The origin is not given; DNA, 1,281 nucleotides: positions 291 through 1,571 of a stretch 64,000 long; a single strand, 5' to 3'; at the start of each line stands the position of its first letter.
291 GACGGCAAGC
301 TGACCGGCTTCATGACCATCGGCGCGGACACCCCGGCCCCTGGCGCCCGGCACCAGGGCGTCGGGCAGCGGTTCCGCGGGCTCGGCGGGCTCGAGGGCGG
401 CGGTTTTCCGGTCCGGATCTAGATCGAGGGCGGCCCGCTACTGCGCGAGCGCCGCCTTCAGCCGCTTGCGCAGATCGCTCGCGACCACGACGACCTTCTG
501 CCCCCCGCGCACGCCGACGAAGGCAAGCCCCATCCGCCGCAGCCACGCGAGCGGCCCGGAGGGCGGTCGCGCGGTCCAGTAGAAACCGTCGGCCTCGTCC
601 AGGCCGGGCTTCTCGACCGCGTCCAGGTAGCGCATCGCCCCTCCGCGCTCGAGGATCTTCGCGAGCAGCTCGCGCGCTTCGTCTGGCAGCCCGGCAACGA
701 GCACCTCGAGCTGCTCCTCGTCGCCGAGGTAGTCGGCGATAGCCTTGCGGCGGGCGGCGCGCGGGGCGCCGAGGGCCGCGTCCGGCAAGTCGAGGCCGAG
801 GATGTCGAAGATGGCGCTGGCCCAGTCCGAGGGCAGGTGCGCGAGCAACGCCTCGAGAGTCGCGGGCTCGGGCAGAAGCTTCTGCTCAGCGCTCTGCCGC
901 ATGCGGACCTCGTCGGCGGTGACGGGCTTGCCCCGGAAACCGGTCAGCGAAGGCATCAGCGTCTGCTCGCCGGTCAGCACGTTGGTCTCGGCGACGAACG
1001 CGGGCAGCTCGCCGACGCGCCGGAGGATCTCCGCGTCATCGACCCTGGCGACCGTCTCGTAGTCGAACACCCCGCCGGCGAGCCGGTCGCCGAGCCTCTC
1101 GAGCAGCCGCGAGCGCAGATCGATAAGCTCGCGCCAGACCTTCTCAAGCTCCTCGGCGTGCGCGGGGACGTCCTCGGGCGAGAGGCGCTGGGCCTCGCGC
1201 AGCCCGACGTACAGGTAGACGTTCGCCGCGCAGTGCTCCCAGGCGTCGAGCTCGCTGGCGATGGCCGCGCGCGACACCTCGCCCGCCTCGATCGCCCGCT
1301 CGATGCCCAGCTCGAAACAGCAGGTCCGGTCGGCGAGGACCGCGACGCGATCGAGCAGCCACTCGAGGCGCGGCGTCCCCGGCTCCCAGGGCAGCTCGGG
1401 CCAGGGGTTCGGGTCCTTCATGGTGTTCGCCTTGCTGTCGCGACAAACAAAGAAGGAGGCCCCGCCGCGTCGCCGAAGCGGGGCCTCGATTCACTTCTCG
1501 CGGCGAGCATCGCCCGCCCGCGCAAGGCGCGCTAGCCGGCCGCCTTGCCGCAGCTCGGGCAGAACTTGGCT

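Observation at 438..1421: Paralogous ~325-aa cytoplasmic proteins, each convergently paired with a different cell-wall hydrolase, at opposite ends of the window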

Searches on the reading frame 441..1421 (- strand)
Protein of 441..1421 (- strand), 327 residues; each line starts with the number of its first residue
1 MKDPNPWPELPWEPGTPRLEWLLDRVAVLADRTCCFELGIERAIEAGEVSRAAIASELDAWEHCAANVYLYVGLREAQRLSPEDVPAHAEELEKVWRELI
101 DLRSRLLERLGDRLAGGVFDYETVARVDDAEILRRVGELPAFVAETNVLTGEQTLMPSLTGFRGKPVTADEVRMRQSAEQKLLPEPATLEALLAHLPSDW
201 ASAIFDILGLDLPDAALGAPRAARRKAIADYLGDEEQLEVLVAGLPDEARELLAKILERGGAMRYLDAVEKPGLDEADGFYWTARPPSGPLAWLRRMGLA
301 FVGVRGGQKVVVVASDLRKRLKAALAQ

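Call 4: search_protein_families(library=pfam, proteins=[window:441-1421:-], max_evalue=0.1)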
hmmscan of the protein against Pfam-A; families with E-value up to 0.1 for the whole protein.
window:441-1421:- (327 aa): 0 families

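Call 6: search_protein_families(library=ncbifam, proteins=[window:441-1421:-], max_evalue=1)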
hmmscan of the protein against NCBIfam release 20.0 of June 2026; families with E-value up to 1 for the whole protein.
window:441-1421:- (327 aa): 0 families

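Call 7: search_protein_families(library=phrogs, proteins=[window:441-1421:-], max_evalue=1)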
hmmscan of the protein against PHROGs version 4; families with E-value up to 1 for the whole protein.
window:441-1421:- (327 aa): 0 families
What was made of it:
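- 438..1421 (-): Paralog A, 327 aa. Acidic cytoplasmic protein: N-terminal helical bundle, disordered linker, winged-helix-like C-terminal domain (residues about 165-327). No Pfam, NCBIfam or PHROG hit (calls 4, 6, 7).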

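Call 8: find_homologous_proteins(query=window:441-1421:-)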
Query window:441-1421:- (327 aa): 8 proteins with E <= 0.001 among 8000 candidates.
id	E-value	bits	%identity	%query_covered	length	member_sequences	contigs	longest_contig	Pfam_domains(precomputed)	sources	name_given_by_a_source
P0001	1.1e-210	717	100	100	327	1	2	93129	-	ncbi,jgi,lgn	ncbi:MAG: hypothetical protein ACOX6T_00115 [Myxococcales bacterium]|jgi:hypothetical protein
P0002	5.1e-176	603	84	100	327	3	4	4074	-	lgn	-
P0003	7.3e-122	425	63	98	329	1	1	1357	-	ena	-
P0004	5.8e-109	383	83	64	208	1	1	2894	-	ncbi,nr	ncbi:MAG TPA: hypothetical protein DFS52_11195, partial [Myxococcales bacterium]|nr:hypothetical pro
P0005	1.2e-106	375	58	98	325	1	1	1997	-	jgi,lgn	jgi:hypothetical protein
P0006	1.7e-67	246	45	100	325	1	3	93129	-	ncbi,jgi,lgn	ncbi:MAG: hypothetical protein ACOX6T_00315 [Myxococcales bacterium]|jgi:hypothetical protein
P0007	2.1e-67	246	45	100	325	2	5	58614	-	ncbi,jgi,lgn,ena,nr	ncbi:MAG TPA: hypothetical protein DFS52_31805 [Myxococcales bacterium]|jgi:hypothetical protein|nr:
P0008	7.2e-44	169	37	94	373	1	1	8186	-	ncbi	-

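Call 9: search_solved_structures(query=window:441-1421:-, max_evalue=10)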
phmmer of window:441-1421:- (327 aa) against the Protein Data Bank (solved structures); distinct sequences matched with E-value up to 10: 4.
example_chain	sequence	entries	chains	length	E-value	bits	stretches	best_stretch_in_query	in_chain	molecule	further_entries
7jg5_A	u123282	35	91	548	0.075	15.6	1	253-290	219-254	ATP synthase subunit alpha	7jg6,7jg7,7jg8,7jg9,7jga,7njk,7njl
7jg5_C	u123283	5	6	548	0.077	15.6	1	253-290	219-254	ATP synthase subunit alpha,ATP synthase subunit alpha | ATP synthase subunit alpha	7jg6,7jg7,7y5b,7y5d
6foc_A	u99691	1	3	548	0.078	15.6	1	253-290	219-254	ATP synthase subunit alpha,ATP synthase subunit alpha,ATP synthase subunit alpha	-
4hhu_A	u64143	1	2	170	0.95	12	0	221-260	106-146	OR280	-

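Call 13: find_encoding_contigs(protein=P0008, flank=10000)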
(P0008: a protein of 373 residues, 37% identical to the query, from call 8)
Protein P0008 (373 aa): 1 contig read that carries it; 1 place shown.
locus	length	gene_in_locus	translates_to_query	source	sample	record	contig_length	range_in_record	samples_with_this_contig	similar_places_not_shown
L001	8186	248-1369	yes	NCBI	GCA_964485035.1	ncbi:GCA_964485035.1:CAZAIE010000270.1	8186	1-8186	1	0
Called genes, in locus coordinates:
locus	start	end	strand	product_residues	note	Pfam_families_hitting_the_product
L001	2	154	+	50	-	?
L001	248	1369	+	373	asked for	-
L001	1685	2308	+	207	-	-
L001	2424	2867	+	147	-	-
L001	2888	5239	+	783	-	PF07238:PilZ (weak), PF08668:HDOD, PF18019:Cas3_HD (faint), PF01966:HD, PF02518:HATPase_c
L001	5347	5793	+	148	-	PF04138:GtrA_DPMS_TM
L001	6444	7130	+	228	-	PF04367:DUF502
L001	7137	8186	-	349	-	?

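Call 14: find_encoding_contigs(protein=P0007, flank=10000)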
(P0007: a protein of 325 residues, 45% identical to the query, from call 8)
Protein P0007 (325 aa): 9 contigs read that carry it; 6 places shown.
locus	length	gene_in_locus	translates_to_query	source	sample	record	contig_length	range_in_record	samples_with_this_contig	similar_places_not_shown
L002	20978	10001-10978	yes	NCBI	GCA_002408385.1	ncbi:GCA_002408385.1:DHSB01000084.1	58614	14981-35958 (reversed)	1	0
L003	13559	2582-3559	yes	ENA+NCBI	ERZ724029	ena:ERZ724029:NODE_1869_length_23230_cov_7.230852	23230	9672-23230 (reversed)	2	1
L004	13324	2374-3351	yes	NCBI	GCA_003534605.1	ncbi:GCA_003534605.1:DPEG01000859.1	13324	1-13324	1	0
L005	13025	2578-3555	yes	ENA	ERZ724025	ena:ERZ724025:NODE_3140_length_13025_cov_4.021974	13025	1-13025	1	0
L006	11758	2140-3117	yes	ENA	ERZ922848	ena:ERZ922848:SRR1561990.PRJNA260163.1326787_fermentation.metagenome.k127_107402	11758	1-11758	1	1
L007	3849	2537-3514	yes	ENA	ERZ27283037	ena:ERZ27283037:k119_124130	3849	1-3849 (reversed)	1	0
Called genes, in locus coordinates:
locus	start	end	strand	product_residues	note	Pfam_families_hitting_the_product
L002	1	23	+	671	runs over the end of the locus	PF13174:TPR_6 (faint), PF14559:TPR_19 (faint), PF04348:LppC, PF13433:Peripla_BP_5 (faint), PF13458:Peripla_BP_6, PF01094:ANF_receptor, PF13458:Peripla_BP_6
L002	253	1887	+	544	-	-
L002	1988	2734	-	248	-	-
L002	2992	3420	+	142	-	-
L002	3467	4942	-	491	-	PF13472:Lipase_GDSL_2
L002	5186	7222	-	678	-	PF17854:FtsK_alpha, PF01580:FtsK_SpoIIIE, PF09397:FtsK_gamma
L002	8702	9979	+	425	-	PF08450:SGL (faint), PF25021:TEN_NHL, PF01436:NHL (weak)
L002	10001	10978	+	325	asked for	-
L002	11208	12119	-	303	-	PF01471:PG_binding_1, PF09374:PG_binding_3 (weak), PF01471:PG_binding_1, PF09374:PG_binding_3 (weak), PF02557:VanY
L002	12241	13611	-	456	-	-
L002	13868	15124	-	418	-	PF00579:tRNA-synt_1b, PF22421:SYY_C-terminal (weak), PF01479:S4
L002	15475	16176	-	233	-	-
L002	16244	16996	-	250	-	PF01416:PseudoU_synth_1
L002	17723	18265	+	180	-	PF07998:Peptidase_M54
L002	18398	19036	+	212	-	PF01323:DSBA, PF13743:Thioredoxin_5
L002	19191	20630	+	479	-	-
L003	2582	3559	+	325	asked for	-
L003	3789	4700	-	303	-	PF01471:PG_binding_1, PF09374:PG_binding_3 (weak), PF01471:PG_binding_1, PF09374:PG_binding_3 (weak), PF02557:VanY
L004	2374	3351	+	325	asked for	-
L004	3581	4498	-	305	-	PF01471:PG_binding_1, PF09374:PG_binding_3 (weak), PF01471:PG_binding_1, PF09374:PG_binding_3 (weak), PF02557:VanY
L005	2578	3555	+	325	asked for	-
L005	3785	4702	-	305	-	PF01471:PG_binding_1, PF09374:PG_binding_3 (weak), PF01471:PG_binding_1, PF09374:PG_binding_3 (weak), PF02557:VanY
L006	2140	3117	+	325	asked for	-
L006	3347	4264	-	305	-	PF01471:PG_binding_1, PF09374:PG_binding_3 (weak), PF01471:PG_binding_1, PF09374:PG_binding_3 (weak), PF02557:VanY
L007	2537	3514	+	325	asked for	-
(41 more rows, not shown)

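Call 15: find_encoding_contigs(protein=P0002, flank=10000)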
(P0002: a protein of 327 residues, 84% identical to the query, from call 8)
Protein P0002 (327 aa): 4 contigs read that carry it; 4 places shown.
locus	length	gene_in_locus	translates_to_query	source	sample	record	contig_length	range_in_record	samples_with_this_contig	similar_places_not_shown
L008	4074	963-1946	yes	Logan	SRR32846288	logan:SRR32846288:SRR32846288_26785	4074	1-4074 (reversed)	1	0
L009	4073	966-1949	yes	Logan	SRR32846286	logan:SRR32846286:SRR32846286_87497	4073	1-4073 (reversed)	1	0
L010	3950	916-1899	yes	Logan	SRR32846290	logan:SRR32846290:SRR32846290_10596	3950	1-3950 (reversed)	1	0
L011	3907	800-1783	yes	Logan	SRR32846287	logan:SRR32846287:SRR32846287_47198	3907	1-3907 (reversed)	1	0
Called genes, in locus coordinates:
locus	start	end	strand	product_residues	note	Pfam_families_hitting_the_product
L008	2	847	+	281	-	?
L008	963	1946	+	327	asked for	-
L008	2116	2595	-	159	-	-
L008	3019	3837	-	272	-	PF00899:ThiF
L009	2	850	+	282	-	?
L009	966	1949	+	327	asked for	-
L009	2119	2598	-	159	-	-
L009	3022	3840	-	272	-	PF00899:ThiF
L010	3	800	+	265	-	?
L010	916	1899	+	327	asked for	-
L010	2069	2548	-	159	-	-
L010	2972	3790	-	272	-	PF00899:ThiF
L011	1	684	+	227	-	?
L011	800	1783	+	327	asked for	-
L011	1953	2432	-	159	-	-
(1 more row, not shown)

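Call 16: find_encoding_contigs(protein=P0005, flank=10000)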
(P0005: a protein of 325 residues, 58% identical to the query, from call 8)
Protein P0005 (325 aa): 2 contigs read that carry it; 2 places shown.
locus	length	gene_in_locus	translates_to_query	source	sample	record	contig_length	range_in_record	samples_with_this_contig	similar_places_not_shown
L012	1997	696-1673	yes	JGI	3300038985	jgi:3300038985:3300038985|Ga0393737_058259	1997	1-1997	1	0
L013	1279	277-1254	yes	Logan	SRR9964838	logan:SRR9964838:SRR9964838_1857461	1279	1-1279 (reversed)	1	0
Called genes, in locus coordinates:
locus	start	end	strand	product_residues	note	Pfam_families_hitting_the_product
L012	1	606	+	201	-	?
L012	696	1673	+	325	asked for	-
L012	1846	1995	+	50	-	?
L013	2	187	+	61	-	?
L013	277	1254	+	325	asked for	-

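Call 17: find_encoding_contigs(protein=P0004, flank=10000)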
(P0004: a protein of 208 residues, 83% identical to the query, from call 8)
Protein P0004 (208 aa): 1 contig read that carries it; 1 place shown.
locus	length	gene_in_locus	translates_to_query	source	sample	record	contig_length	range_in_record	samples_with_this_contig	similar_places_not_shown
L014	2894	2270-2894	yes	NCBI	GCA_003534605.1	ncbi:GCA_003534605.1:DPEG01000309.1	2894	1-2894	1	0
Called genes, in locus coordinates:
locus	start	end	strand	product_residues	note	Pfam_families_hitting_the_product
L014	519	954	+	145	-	PF13421:Band_7_1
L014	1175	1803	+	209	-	-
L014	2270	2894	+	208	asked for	?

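Call 23: predict_structure(alignment_id=A1)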
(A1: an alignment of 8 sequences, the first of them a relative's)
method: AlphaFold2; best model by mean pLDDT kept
length: 327 residues; sequences in the alignment: 8
mean_pLDDT: 76.8   pTM: 0.49
mean pLDDT of the five models: 76.8, 75.1, 74.5, 72.9, 72.6
residues with pLDDT >= 90: 76; 70-90: 172; 50-70: 34; < 50: 45
segments of 3 or more residues with pLDDT < 50: 139-168, 273-275, 277-286
pLDDT, mean of each block of 10 residues (from residue 1): 69 82 88 91 90 83 80 61 77 87 90 88 82 61 38 35 43 67 92 85 78 74 89 89 83 94 84 48 51 86 88 95 91
secondary structure, 60 per line:
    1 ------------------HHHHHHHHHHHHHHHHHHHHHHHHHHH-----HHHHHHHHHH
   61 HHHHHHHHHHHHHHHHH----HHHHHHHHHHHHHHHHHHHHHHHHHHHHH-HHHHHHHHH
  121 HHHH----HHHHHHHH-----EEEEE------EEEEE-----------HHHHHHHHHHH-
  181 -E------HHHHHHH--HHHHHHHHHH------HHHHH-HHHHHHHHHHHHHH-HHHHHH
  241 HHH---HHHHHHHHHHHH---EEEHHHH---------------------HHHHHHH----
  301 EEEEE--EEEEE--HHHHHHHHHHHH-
elements in order: H19-45 H51-77 H82-110 H112-124 H129-136 E142-146 E153-157 H169-179 H189-195 H198-207 H214-218 H220-233 H235-243 H247-258 E262-264 H265-268 H290-296 E301-305 E308-312 H315-326

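Call 27: search_protein_representatives(alignment_id=A1)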
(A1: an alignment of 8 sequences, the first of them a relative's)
Query: 8 sequences, 327 profile positions. Proteins with E-value up to 0.001 (for the whole library): 498; up to 1e-10: 203; up to 1e-30: 17. The best 150 are listed.
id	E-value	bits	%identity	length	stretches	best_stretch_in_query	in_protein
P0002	3.8e-169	578.4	-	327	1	1-327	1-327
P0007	1.6e-145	500.7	-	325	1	1-326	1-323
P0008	4.5e-123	427.0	-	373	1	1-323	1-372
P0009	5.5e-97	341.2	-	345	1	6-326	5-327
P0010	4.6e-95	334.9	-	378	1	1-326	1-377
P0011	4.6e-93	328.3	-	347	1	3-326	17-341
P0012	1.8e-89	316.5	-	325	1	4-326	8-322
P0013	5.4e-89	315.0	-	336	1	4-325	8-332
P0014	2.8e-85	302.7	-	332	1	5-326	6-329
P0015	1.2e-84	300.6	-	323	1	5-326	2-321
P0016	1.7e-81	290.3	-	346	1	1-325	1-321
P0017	1.1e-75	271.3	-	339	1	1-326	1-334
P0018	6.7e-72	258.8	-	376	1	1-325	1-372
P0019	6.8e-69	248.9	-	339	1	5-326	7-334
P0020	2.1e-60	221.0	-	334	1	1-318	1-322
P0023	1.2e-29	119.9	-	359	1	79-325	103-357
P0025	3.0e-28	115.3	-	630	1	96-326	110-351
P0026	3.7e-28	115.0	-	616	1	86-326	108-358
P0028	3.7e-27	111.7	-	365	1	17-323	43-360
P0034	1.0e-23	100.4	-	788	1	83-325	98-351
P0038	3.7e-23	98.6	-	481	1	168-326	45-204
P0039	7.7e-23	97.5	-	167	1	174-326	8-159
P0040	1.7e-22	96.4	-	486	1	174-323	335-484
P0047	6.6e-20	87.9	-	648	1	149-325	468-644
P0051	2.8e-19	85.9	-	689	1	75-325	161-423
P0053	8.8e-19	84.2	-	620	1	173-325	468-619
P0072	4.8e-17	78.5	-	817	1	171-325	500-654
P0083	2.3e-16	76.2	-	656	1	173-326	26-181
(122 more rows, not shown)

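Call 28: fold_search(model_id=the predicted structure, library=pdb)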
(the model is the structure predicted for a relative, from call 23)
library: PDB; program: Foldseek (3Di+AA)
matches with E <= 10: 282; with E <= 0.001: 0
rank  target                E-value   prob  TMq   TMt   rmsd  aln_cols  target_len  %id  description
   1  6uvu_A                3.8e-01  0.51  0.16  0.36   9.8       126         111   14  Crystal structure of the AntR antimony-specific transcriptional repressor (released 2020-11-04)
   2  6nmi_D                4.9e-01  0.93  0.25  0.19   5.3       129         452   14  Cryo-EM structure of the human TFIIH core complex (released 2019-03-13)
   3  7egc_4                5.1e-01  0.93  0.25  0.19   5.3       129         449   14  p53-bound TFIID-based holo PIC on HDM2 promoter (released 2021-05-12)
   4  9d4s_A                5.1e-01  0.03  0.10  0.08  18.1       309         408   15  Structure of G2L4 RT in complex with 15 nucleotide snapback substrate (released 2025-07-30)
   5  8s0e_8                5.9e-01  0.11  0.15  0.18  29.0       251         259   17  H. sapiens OCCM bound to double stranded DNA (released 2024-10-02)
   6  7zs9_2                6.6e-01  0.57  0.18  0.13   9.3       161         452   13  Yeast RNA polymerase II transcription pre-initiation complex with the +1 nucleosome (complex A) (released 2022-11-16)
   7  6uvu_B                6.6e-01  0.35  0.16  0.36   9.8       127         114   14  Crystal structure of the AntR antimony-specific transcriptional repressor (released 2020-11-04)
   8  3lfk_A                7.3e-01  0.97  0.20  0.49   4.0        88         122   16  A reported archaeal mechanosensitive channel is a structural homolog of MarR-like transcriptional regulators (released 2010-04-14)
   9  3pqj_D                7.3e-01  0.80  0.18  0.55   5.9        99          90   15  Crystal Structure of the transcriptional repressor BigR from Xylella fastidiosa (released 2011-06-01)
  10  8sez_A                7.3e-01  0.08  0.15  0.09  22.4       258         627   12  Cryo-EM Structure of RyR1 + Adenine (Local Refinement of TMD) (released 2023-05-24)
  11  3lfk_C                7.6e-01  0.95  0.20  0.52   4.4        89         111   17  A reported archaeal mechanosensitive channel is a structural homolog of MarR-like transcriptional regulators (released 2010-04-14)
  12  7txm_B                8.4e-01  0.41  0.15  0.40   7.3       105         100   17  Oxidized Structure of RexT (released 2022-03-23)
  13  6jmi_B                8.9e-01  0.84  0.20  0.56   4.9        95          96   17  Crystal structure of M.tuberculosis Rv0081 (released 2019-04-10)
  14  3pqj_B                8.9e-01  0.75  0.18  0.55   5.9        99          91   15  Crystal Structure of the transcriptional repressor BigR from Xylella fastidiosa (released 2011-06-01)
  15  7lbm_Z                8.9e-01  0.07  0.14  0.11  16.6       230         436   14  Structure of the human Mediator-bound transcription pre-initiation complex (released 2021-03-24)
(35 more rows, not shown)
